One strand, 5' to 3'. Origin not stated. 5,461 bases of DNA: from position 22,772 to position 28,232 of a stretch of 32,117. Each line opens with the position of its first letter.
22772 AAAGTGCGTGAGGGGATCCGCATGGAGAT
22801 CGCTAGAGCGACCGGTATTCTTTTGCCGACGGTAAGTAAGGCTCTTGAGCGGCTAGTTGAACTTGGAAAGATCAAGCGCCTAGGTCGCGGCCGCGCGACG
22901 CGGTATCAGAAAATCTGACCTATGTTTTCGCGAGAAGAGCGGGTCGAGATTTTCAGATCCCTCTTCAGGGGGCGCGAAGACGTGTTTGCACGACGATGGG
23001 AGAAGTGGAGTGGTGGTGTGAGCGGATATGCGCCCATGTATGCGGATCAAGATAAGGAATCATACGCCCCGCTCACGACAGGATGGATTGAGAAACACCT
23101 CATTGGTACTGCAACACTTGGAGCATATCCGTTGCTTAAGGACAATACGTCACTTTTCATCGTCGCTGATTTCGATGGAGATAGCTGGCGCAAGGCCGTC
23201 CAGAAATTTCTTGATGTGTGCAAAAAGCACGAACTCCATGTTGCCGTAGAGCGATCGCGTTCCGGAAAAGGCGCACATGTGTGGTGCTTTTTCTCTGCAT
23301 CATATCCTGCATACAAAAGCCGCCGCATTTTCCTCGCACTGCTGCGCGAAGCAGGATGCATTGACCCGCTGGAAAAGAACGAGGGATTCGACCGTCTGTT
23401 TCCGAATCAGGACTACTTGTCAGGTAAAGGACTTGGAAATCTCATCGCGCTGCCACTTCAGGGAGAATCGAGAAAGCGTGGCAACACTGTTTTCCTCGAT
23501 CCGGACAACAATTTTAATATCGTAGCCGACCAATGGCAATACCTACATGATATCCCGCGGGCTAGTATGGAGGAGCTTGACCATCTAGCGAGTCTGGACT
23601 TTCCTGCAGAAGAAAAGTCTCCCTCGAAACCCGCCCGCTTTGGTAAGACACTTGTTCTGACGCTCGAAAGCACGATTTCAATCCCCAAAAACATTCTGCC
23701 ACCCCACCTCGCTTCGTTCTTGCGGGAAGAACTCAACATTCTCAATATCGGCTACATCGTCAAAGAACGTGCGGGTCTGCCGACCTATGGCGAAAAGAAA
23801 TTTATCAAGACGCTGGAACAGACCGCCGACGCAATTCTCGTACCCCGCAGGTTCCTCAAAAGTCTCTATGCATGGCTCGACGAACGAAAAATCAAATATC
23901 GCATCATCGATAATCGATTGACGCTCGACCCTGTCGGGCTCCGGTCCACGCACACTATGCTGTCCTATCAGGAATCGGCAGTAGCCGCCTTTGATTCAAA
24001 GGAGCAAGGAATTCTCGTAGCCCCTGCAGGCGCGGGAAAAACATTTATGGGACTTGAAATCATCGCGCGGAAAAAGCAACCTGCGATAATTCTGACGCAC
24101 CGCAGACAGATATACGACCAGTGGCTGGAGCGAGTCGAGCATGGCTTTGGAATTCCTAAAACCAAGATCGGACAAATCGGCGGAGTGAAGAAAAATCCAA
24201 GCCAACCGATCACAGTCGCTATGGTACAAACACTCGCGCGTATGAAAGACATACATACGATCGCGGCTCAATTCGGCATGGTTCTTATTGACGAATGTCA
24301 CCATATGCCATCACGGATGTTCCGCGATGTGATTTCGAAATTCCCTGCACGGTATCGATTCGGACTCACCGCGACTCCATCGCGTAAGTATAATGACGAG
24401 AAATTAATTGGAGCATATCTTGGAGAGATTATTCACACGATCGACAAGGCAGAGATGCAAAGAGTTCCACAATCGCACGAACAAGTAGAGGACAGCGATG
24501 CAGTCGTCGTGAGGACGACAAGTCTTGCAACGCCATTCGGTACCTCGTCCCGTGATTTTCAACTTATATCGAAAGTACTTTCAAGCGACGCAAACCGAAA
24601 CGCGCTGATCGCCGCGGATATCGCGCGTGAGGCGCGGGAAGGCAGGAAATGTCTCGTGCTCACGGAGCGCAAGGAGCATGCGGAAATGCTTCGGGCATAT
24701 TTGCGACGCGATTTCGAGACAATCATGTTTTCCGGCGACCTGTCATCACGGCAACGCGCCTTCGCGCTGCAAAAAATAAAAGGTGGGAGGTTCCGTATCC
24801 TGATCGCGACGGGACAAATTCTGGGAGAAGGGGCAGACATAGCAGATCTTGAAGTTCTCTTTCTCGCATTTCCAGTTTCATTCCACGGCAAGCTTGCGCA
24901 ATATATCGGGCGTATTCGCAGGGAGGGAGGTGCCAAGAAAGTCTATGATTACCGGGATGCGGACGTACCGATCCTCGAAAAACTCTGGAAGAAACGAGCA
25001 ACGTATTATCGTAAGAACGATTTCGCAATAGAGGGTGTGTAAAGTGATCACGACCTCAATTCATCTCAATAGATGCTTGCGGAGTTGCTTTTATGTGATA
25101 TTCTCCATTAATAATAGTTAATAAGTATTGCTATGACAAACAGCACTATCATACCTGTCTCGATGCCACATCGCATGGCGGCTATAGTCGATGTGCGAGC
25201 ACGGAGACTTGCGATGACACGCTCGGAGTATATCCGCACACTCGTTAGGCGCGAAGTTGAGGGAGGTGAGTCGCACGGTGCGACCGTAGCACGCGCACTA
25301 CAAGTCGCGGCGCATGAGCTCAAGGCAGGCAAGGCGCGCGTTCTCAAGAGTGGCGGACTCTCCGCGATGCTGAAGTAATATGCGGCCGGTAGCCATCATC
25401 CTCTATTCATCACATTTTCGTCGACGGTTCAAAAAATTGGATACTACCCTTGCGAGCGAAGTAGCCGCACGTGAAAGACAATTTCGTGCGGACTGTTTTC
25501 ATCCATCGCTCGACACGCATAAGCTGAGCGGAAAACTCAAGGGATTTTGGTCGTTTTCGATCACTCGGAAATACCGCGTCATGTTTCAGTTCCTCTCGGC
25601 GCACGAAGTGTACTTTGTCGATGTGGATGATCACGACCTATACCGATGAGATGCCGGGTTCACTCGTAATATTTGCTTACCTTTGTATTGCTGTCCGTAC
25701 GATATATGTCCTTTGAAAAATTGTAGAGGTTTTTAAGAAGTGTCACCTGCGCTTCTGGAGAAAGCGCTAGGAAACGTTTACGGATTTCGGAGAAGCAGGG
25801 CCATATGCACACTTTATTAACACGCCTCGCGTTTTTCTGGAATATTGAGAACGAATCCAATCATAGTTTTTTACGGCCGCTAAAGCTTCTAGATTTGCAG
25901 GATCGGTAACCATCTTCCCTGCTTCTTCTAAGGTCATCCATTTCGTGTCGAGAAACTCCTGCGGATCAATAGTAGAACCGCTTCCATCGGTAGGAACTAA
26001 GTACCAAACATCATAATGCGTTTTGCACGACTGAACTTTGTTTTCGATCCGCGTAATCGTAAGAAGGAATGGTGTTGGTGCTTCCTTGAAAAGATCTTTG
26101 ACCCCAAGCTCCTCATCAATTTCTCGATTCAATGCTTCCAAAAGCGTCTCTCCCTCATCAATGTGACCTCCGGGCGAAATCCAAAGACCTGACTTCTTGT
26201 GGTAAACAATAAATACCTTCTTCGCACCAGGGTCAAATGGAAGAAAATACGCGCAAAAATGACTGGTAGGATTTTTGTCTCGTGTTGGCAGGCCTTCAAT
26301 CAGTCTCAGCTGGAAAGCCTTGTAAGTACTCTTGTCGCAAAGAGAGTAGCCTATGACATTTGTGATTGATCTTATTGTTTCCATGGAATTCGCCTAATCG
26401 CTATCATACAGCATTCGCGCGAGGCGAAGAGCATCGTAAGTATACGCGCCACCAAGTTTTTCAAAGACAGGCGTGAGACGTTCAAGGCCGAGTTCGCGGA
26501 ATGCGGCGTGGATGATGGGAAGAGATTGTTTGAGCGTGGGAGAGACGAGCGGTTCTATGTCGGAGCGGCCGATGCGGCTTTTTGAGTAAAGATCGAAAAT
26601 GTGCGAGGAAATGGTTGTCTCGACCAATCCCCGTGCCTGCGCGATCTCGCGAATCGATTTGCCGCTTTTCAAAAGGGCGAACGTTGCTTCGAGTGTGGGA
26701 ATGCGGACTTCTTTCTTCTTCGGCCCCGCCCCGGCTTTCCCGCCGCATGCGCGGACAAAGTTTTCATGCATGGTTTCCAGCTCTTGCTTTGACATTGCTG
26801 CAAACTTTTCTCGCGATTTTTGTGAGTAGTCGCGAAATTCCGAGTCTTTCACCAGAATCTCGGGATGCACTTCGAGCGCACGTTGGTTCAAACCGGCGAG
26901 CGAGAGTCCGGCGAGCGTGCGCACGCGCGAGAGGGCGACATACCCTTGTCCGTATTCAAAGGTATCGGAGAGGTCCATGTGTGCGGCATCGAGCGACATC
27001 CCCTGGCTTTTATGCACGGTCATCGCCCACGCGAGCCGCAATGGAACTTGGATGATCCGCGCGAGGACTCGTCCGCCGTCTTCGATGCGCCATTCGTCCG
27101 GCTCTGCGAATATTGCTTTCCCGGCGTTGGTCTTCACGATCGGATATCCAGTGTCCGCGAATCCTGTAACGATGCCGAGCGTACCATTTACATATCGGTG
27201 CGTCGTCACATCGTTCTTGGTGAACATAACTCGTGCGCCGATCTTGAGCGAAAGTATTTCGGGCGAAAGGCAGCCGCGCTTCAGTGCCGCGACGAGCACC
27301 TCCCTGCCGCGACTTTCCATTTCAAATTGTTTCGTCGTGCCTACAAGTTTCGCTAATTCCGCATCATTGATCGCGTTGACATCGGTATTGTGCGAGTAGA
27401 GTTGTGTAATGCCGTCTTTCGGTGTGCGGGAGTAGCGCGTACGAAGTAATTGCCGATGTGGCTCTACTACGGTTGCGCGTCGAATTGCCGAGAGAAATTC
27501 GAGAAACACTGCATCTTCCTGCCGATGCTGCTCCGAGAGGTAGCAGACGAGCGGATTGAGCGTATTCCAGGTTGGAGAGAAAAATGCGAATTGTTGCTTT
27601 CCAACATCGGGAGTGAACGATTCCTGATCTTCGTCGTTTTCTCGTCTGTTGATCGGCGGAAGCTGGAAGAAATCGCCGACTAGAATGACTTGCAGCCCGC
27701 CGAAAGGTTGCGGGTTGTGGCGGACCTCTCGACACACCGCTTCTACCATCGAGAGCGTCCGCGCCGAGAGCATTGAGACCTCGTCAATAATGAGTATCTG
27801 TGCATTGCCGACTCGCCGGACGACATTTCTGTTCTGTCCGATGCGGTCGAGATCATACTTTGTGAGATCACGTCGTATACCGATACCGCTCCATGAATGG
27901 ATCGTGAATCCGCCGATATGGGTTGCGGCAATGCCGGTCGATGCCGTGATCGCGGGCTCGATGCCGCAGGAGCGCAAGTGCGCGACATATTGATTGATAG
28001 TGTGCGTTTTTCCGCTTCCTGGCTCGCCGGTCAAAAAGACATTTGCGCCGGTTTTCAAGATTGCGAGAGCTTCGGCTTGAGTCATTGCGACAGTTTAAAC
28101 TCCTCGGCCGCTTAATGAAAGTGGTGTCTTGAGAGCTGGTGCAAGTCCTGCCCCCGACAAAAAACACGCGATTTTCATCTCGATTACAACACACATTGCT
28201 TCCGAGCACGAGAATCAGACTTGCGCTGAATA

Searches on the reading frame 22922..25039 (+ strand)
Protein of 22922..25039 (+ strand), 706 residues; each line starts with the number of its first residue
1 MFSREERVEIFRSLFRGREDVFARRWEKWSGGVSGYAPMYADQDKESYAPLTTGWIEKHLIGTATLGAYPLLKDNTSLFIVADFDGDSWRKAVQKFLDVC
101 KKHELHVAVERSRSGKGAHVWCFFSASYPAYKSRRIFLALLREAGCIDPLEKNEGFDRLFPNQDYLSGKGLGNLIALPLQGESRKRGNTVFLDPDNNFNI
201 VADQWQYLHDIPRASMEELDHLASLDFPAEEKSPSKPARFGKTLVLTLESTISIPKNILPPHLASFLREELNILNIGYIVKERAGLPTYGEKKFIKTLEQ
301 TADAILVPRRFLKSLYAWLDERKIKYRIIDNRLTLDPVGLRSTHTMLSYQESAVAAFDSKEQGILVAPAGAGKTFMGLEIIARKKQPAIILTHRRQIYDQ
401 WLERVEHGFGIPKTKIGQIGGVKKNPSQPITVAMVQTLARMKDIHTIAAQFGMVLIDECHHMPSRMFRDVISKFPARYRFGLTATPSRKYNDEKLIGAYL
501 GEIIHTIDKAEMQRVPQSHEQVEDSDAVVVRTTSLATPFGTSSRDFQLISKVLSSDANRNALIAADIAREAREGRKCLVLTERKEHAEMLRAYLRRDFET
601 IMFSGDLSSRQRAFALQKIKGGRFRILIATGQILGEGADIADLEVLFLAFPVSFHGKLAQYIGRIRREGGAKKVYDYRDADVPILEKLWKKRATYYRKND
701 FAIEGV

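Call 61: search_protein_families(library=pfam, proteins=[window:22922-25039:+], max_evalue=0.001)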
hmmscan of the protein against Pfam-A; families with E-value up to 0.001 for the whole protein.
window:22922-25039:+ (706 aa): 6 families
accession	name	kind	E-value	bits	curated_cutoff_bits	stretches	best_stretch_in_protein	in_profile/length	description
PF22548.2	AEP-TOTE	-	5.8e-73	245.7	27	1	6-221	1-229/230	TOTE conflict system, Archaeo-Eukaryotic Primase domain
PF04851.21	ResIII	-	1.5e-27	96.9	22.5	1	345-488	3-164/164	Type III restriction enzyme, res subunit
PF00271.37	Helicase_C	-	1.1e-10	42.1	23.5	1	567-668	10-109/110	Helicase conserved C-terminal domain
PF00270.35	DEAD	-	1.4e-09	38.3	26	1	349-491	3-165/167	DEAD/DEAH box helicase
PF18766.7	SWI2_SNF2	-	5.2e-06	26.7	26.7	1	358-506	16-173/221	SWI2/SNF2 ATPase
PF13401.12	AAA_22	-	0.00031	21.5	27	0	363-470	8-104/130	AAA domain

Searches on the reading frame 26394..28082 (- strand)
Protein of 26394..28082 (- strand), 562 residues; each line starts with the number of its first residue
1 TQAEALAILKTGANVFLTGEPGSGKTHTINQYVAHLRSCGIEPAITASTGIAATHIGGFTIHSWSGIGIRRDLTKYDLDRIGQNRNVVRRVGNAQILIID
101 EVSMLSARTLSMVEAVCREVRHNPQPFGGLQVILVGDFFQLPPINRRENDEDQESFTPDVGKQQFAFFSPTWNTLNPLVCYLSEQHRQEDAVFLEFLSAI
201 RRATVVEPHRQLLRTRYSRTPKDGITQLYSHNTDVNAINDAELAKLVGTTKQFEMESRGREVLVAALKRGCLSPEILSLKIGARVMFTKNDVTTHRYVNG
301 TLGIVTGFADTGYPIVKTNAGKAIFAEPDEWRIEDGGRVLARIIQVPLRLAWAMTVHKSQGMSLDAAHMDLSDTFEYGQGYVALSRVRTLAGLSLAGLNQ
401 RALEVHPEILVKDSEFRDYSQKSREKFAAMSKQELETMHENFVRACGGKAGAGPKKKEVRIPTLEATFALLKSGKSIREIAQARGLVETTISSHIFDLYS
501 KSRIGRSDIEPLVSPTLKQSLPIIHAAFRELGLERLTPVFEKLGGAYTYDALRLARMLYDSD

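Call 61: search_protein_families(library=pfam, proteins=[window:26394-28082:-], max_evalue=0.001)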
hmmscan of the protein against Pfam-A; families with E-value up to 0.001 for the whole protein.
window:26394-28082:- (562 aa): 11 families
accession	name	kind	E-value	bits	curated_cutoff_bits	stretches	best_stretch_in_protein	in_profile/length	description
PF05970.20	PIF1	-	2.1e-31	109.7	25.9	1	8-156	18-167/223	PIF1-like helicase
PF14493.12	HTH_40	-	5.2e-18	65.5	27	1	463-556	1-89/89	Helix-turn-helix domain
PF13245.12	AAA_19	-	2.5e-15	57.3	25.1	1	2-144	1-132/134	AAA domain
PF13604.12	AAA_30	-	9.9e-13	48.7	27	1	2-146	6-133/191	AAA domain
PF13401.12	AAA_22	-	6.4e-07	30.2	27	1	12-136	5-122/130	AAA domain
PF21530.3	Pif1_2B_dom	-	1.8e-05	24.8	23.9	1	266-308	5-47/47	DNA helicase Pif1, 2B domain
PF07728.20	AAA_5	-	0.00018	22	22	0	14-112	1-85/139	AAA domain (dynein-related subfamily)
PF03266.21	NTPase_1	-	0.00032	21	23.9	0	14-41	1-28/168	NTPase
PF20720.3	nSTAND3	-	0.00057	20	27.2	0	4-43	9-48/155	Novel STAND NTPase 3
PF02689.20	Herpes_Helicase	-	0.00064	18.3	27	0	353-389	732-770/808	Helicase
PF13086.12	AAA_11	-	0.00071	19.9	27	0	6-37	10-42/257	AAA domain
